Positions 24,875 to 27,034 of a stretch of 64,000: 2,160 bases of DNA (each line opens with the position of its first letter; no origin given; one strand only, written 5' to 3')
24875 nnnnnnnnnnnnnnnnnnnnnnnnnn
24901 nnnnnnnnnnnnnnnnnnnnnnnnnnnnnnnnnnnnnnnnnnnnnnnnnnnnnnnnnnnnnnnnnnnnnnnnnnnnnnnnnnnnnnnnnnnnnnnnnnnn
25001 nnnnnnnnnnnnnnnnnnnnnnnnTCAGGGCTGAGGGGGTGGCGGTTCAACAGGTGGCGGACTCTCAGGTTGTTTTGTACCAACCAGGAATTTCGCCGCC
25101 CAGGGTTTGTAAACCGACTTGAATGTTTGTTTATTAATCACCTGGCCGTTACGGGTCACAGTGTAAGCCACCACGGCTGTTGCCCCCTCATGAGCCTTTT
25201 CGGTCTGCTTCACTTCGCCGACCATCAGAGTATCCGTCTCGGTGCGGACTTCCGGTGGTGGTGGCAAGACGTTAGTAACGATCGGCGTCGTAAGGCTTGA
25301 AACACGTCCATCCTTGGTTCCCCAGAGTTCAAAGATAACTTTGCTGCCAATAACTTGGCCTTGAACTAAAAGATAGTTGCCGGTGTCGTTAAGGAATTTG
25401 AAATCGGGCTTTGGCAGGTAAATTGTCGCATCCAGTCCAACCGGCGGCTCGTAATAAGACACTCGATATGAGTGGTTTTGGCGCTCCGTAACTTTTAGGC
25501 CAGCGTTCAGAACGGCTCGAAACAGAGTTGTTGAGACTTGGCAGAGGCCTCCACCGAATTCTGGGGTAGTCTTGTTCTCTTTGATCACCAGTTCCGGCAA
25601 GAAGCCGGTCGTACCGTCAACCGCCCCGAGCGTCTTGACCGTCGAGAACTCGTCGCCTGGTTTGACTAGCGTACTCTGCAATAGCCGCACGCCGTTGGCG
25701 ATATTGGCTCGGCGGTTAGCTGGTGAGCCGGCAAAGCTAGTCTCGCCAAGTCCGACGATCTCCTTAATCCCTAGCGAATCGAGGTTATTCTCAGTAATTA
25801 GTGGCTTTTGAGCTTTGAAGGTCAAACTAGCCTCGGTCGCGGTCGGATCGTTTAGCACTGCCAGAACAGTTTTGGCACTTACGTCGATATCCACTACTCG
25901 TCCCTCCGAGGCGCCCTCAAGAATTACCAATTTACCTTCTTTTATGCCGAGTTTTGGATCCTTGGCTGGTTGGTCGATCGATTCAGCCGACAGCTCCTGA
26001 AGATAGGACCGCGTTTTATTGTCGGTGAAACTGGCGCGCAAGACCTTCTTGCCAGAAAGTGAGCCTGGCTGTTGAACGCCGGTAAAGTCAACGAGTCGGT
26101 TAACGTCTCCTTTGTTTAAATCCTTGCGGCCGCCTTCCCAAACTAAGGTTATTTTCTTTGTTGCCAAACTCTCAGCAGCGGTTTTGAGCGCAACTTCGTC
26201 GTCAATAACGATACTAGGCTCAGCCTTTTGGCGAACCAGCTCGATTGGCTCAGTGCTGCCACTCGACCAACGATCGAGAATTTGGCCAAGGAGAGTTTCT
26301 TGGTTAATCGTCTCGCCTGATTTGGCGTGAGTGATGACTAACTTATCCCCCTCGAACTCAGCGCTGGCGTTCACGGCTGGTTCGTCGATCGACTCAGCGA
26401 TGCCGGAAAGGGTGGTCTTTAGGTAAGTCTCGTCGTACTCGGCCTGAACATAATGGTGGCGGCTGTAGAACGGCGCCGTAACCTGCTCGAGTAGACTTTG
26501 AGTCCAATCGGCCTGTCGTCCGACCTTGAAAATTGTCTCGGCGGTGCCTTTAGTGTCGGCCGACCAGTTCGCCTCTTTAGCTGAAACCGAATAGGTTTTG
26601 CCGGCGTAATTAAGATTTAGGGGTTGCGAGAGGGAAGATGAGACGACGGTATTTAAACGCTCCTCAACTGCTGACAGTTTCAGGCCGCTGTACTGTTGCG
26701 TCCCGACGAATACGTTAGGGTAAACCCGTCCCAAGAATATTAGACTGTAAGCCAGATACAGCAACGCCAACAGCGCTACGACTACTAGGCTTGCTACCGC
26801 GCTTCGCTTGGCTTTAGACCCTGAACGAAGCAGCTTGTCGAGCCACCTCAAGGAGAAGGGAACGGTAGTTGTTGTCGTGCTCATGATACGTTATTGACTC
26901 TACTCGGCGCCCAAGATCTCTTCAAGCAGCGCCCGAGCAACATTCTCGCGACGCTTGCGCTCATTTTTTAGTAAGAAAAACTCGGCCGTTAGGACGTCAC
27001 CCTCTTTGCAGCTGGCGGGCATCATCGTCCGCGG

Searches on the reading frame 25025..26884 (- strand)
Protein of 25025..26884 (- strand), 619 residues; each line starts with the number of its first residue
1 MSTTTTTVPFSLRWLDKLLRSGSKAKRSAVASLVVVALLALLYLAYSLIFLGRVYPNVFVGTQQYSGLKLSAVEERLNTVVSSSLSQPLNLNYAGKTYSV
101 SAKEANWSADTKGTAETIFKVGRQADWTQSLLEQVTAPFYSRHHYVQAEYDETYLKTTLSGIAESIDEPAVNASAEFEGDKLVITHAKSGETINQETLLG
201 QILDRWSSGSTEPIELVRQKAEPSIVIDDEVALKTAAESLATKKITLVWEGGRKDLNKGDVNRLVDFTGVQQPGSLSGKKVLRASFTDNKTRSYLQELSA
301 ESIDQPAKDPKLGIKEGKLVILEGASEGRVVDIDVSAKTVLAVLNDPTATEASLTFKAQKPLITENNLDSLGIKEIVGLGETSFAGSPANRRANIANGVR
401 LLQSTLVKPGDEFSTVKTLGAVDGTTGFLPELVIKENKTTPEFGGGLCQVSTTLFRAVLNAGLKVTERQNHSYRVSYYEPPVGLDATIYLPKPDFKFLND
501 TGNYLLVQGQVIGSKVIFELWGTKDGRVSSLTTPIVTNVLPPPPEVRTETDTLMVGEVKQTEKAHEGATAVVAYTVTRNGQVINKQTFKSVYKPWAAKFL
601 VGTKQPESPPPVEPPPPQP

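Call 7: search_protein_families(library=pfam, proteins=[window:25025-26884:-])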
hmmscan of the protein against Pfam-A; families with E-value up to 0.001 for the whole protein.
window:25025-26884:- (619 aa): 3 families
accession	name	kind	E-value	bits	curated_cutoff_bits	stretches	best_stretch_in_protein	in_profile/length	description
PF04294.18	VanW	-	9.1e-39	132.4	27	1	390-521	1-130/130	VanW like protein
PF12229.13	PG_binding_4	-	4e-18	66.1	22.1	1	98-209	1-111/117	Putative peptidoglycan binding domain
PF07501.17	G5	-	1.5e-06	28.8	23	1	542-604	11-75/75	G5 domain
